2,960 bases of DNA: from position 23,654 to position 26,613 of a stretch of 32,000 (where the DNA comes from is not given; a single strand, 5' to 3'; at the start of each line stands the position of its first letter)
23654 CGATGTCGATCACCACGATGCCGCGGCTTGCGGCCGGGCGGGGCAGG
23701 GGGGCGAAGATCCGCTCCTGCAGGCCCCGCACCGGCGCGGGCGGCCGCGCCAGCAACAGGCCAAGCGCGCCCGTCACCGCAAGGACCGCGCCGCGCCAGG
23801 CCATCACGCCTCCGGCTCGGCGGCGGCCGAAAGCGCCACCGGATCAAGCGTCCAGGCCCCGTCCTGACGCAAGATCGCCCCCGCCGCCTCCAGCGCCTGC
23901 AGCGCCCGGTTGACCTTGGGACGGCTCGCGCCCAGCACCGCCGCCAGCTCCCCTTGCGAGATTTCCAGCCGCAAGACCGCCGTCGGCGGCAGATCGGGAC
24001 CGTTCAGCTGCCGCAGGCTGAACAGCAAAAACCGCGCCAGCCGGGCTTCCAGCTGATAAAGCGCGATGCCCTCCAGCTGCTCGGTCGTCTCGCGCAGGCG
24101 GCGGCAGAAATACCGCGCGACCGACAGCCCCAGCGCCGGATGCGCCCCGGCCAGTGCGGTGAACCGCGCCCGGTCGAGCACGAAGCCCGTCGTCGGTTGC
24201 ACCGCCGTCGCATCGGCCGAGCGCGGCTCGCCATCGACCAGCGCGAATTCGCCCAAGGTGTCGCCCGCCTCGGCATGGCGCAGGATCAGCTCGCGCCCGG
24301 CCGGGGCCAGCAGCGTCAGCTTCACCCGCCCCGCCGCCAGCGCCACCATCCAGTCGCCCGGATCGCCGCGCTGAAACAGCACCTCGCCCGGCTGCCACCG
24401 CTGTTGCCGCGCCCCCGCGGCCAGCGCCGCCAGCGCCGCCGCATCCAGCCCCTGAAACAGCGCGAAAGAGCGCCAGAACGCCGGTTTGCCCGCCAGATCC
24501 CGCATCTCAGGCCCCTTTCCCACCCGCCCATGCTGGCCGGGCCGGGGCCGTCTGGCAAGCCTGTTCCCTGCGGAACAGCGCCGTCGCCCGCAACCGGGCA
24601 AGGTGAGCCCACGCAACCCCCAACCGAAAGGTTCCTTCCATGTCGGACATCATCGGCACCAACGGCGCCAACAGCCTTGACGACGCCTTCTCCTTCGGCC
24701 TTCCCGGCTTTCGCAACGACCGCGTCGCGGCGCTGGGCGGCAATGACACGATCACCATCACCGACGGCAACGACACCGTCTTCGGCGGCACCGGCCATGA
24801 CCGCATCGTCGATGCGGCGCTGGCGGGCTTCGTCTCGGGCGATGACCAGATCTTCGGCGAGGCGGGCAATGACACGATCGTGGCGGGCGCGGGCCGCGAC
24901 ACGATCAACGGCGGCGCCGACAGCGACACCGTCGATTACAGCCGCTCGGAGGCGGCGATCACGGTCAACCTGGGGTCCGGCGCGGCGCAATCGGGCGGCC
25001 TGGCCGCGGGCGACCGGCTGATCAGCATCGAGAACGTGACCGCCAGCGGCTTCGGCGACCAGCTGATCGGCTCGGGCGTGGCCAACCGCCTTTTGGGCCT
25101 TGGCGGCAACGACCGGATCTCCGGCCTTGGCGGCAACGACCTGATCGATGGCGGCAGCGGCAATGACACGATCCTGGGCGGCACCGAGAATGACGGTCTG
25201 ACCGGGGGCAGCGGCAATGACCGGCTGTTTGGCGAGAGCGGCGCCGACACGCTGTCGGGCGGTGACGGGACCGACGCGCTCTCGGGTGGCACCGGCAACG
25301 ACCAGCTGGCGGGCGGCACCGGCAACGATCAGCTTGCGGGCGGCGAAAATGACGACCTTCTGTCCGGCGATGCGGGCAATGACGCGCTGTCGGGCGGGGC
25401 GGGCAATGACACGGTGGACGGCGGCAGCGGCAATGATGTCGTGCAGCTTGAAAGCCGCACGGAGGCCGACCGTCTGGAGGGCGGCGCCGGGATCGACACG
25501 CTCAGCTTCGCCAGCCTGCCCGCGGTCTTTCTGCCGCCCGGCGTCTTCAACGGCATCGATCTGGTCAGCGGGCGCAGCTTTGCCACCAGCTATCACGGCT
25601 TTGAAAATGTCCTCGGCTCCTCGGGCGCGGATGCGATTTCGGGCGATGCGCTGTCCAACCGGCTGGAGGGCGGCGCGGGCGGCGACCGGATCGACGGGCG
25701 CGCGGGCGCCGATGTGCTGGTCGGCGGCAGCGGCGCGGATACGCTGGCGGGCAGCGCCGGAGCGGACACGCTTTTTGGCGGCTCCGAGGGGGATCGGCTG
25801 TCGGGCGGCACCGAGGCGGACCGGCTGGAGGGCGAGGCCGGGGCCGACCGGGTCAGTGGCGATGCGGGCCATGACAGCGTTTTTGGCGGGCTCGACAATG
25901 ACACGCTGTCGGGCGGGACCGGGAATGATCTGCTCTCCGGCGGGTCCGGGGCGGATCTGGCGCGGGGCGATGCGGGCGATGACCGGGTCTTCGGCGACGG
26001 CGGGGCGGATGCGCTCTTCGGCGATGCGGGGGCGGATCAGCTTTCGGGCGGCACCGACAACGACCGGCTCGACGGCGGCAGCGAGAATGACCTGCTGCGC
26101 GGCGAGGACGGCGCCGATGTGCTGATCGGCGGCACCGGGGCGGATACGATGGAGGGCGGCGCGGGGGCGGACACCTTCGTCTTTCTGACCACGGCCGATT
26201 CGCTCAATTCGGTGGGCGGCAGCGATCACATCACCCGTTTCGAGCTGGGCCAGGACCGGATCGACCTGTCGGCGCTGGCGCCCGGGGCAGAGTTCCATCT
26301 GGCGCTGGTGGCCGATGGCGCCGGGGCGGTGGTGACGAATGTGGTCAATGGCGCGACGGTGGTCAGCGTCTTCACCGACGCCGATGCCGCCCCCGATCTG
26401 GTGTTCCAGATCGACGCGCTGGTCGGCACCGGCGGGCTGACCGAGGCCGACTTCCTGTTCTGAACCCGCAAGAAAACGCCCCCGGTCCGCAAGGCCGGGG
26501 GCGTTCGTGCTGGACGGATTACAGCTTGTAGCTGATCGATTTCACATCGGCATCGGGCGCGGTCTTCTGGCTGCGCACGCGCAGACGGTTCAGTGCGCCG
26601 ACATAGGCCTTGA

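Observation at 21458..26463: Candidate self-contained cAMP circuit: FecR-like periplasmic protein, CHASE2 cyclase, Crp-like regulator and a divergent RTX target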

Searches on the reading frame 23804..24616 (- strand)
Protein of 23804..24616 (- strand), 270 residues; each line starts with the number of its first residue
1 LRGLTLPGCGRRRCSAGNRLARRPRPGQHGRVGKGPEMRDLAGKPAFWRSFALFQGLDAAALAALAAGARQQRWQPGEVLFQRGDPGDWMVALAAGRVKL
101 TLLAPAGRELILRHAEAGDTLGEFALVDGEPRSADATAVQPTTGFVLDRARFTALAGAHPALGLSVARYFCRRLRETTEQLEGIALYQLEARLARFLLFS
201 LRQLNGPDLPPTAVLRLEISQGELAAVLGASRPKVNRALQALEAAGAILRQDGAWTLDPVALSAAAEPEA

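Call 3: search_protein_families(library=pfam, proteins=[window:23804-24616:-], max_evalue=0.01)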
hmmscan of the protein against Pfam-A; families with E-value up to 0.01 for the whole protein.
window:23804-24616:- (270 aa): 8 families
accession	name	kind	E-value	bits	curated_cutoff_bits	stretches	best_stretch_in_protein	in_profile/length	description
PF00027.35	cNMP_binding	-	2.6e-18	66.2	27.5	1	72-156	2-86/89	Cyclic nucleotide-binding domain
PF13545.12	HTH_Crp_2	-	3.7e-12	46.5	27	1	191-263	1-68/70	Crp-like helix-turn-helix domain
PF13412.12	HTH_24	-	2.6e-05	24.1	21.9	1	219-248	18-47/48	Winged helix-turn-helix DNA-binding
PF00392.27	GntR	-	4.6e-05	23.4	27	1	220-253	26-59/64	Bacterial regulatory proteins, gntR family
PF12802.13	MarR_2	-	0.00027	21.5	27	1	216-248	16-50/61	MarR family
PF01047.28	MarR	-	0.0011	19.3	24.6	1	219-251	18-50/59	MarR family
PF25213.1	HVO_A0261_N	-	0.0039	17.5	35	1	219-257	25-63/86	HVO_A0261 N-terminal domain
PF01978.25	TrmB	-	0.0069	16.6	25.6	0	223-254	27-58/68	Sugar-specific transcriptional regulator TrmB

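Call 4: search_protein_families(library=ncbifam, proteins=[window:23804-24616:-], max_evalue=0.01)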
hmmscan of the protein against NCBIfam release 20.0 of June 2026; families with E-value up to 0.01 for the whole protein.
window:23804-24616:- (270 aa): 13 families
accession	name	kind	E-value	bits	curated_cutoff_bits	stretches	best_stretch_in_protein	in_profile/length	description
NF008732.0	PRK11753.1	equivalog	1.1e-15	57.7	266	1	61-249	15-202/214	cAMP-activated global transcriptional regulator CRP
NF058543.1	ActPatMycb56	equivalog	1.5e-13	50.3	460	1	52-156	2-105/317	acetyltransferase Pat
NF041163.2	encap_f2b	equivalog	2.1e-12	46.9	400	1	45-177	70-204/450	family 2B encapsulin nanocompartment shell protein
NF006901.0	PRK09392.1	equivalog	1.5e-10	40.8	211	1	49-269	10-224/236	transcriptional activator FtrB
NF052518.1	TransRegLdrP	equivalog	1.3e-08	35.1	300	1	73-246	3-167/195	transcriptional regulator LdrP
NF010499.0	PRK13918.1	equivalog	1.1e-06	28.3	274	1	74-253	17-187/205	CRP/FNR family transcriptional regulator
NF050806.1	TransRegFixKCaul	equivalog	8.1e-06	25.2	300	1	60-246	14-192/215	transcriptional regulator FixK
NF050815.1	TransActFtrBCaul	equivalog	1.6e-05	24.3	300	1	49-269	12-226/251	transcriptional activator FtrB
TIGR03697.1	NtcA_cyano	equivalog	0.00017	21.4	244.95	1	77-249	1-174/193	global nitrogen regulator NtcA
NF053664.1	TransRegPtrACyano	equivalog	0.0002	20.8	300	1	89-248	31-180/196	Crp/Fnr family transcriptional regulator PtrA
NF008365.0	PRK11161.1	subfamily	0.00032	20.1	228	1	70-247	48-223/250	fumarate/nitrate reduction transcriptional regulator Fnr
TIGR02018.2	his_ut_repres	equivalog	0.00051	19.5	220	1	222-256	27-61/226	histidine utilization transcriptional repressor HutC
NF007707.0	PRK10402.1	subfamily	0.0007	19.3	180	1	69-200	31-162/226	transcriptional regulator YeiL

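Call 23: search_solved_structures(query=window:23807-24505:-, show_alignments=2, max_evalue=0.00001)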
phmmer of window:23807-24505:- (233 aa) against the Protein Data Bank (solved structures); distinct sequences matched with E-value up to 0.00001: 105 (the best 60 are shown).
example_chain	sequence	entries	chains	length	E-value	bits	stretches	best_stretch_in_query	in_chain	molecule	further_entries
7pza_A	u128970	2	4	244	5.3e-69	235.6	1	5-232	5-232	Putative cAMP-binding protein-catabolite gene activator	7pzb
3h3u_A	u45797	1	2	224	3.3e-23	85.9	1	15-211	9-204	PROBABLE TRANSCRIPTIONAL REGULATORY PROTEIN (PROBABLY CRP/FNR-FAMILY)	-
3mzh_A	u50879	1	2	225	3.3e-23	85.9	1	15-211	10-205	PROBABLE TRANSCRIPTIONAL REGULATORY PROTEIN (PROBABLY CRP/FNR-FAMILY)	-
3d0s_A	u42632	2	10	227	3.3e-23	85.9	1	15-211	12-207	TRANSCRIPTIONAL REGULATORY PROTEIN | PROBABLE TRANSCRIPTIONAL REGULATORY PROTEIN (PROBABLY CRP/ FNR-FAMILY)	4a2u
4byy_A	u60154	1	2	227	3.3e-23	85.9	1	15-213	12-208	TRANSCRIPTIONAL REGULATOR, CRP/FNR FAMILY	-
4cyd_A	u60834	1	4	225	3.6e-23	85.8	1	15-213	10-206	PROBABLE TRANSCRIPTION REGULATOR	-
3r6s_A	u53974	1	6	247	4e-23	85.6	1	14-213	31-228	transcription regulator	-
3i54_A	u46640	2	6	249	4e-23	85.6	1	15-211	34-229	Transcriptional regulator, Crp/Fnr family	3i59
4ev0_A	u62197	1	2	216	4e-17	66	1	15-216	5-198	Transcription regulator, Crp family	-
7ets_A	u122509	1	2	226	6.6e-16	62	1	28-214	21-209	Crp/Fnr family transcriptional regulator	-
5j3u_A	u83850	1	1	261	7.9e-16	61.8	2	9-121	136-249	Protein Kinase A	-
2pqq_A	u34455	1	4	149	1.5e-14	57.6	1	13-146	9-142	Putative transcriptional regulator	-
9ya0_MA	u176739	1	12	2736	1.1e-13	54.7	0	10-130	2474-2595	PCR12, TGME49_219070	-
4i0b_A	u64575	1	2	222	1.4e-13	54.5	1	40-210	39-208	Catabolite gene activator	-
4i01_A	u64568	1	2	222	2.8e-13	53.5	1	40-210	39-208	Catabolite gene activator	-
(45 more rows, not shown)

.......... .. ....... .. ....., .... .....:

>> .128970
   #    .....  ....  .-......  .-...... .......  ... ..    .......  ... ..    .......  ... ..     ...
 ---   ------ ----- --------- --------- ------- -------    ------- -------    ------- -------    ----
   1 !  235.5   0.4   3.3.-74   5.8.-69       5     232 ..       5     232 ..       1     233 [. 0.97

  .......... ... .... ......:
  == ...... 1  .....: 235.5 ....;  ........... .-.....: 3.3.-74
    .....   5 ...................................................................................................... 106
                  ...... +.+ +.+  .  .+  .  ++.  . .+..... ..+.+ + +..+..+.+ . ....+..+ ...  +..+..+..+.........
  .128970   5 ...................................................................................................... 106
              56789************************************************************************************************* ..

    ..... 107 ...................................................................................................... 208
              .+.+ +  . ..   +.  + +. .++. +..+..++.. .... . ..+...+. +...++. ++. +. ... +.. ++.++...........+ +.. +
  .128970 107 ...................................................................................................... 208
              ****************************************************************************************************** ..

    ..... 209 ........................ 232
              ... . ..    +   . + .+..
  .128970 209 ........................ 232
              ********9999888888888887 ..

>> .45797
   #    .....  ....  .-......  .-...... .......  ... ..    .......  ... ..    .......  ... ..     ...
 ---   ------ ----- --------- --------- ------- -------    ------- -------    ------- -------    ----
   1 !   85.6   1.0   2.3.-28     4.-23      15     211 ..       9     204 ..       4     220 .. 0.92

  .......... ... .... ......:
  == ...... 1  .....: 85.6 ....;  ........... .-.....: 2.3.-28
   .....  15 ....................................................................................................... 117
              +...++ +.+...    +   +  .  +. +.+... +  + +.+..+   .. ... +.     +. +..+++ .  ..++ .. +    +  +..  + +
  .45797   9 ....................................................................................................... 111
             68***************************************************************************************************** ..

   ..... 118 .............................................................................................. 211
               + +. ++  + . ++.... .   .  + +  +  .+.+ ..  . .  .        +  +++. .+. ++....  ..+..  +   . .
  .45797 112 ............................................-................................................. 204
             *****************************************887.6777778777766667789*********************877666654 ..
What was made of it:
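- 23804..24505 (-): clr orthologue (233 aa, cluster-G Crp-like cNMP receptor), stop codon overlapping the cyclase start codon (TGATG). 235 bits, E 5e-69, full length against PDB 7pza (S. meliloti Clr); the next best chain scores 86 bits (call 23).
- On Clr (cluster-G Crp-like cAMP/cGMP receptor regulators): E. coli CAP: about 52 bits (call 23).
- Clr: 235 bits to PDB 7pza against 86 bits for the next chain (call 23).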

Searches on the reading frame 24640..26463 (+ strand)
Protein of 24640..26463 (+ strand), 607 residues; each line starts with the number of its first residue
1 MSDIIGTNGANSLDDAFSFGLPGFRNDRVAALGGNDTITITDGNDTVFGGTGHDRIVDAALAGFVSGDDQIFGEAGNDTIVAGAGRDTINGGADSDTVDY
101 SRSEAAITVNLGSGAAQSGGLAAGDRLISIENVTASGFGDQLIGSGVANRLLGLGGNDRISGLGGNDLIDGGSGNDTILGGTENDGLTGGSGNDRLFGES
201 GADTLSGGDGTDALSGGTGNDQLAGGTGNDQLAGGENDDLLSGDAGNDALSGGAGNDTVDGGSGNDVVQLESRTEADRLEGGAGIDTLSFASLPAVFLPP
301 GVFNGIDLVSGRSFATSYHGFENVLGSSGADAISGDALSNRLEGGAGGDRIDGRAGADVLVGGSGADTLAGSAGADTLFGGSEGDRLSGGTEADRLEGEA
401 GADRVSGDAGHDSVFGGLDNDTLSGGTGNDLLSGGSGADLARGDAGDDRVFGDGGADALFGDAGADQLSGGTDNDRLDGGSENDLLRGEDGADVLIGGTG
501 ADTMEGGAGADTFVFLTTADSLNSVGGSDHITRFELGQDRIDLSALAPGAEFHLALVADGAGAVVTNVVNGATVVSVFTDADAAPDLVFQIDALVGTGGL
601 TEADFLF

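Call 3: search_protein_families(library=pfam, proteins=[window:24640-26463:+], max_evalue=0.01)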
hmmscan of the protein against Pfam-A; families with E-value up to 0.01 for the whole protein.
window:24640-26463:+ (607 aa): 2 families
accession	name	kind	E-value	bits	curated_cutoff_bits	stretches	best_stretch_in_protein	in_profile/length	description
PF00353.25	HemolysinCabind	-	1.4e-80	265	23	17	66-98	4-36/36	RTX calcium-binding nonapeptide repeat (4 copies)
PF00595.29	PDZ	-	0.007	17.2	23.2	0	109-138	32-60/81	PDZ domain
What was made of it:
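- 24640..26463 (+): RTX calcium-binding repeat protein (607 aa): no N-terminal signal peptide, C-terminus ...EADFLF; proposed Clr-activated output. 17 HemolysinCabind stretches, 265 bits (call 3).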

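Call 4: search_protein_families(library=ncbifam, proteins=[window:24640-26463:+], max_evalue=0.01)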
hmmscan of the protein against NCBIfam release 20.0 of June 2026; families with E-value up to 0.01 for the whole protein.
window:24640-26463:+ (607 aa): 8 families
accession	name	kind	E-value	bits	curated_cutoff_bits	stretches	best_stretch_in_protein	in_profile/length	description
NF033943.0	RTX_toxin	subfamily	1.3e-55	189.1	1000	4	120-291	659-823/930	RTX family hemolysin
NF046115.1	Ca_rpt_SMc04171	equivalog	2.3e-55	188.8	625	4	23-222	301-488/574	SMc04171 family calcium-binding repeat protein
NF035945.1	Zn_serralysin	subfamily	9.2e-45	153.7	500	5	470-563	324-417/462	serralysin family metalloprotease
NF033203.1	entero_EhxA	exception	3.8e-41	141.2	2000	4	207-288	725-813/997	enterohemolysin EhxA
NF053766.1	ZapA_metallo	exception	4.6e-34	118.3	940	5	461-547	335-419/483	ZapA family metalloprotease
NF050046.1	PueAB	exception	2.8e-21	75.6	670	4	457-545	488-568/616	polyurethane esterase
NF051884.1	ProteaseSapA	equivalog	1.5e-11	43.7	1200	1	284-360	281-360/644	protease SapA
NF052454.1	BtaGlycanEglC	equivalog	1.3e-09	37.5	700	1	304-374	74-144/459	endo-1,3-1,4-beta-glycanase EglC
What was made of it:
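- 24640..26463 (+): Below every NCBIfam family cut-off (call 4).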
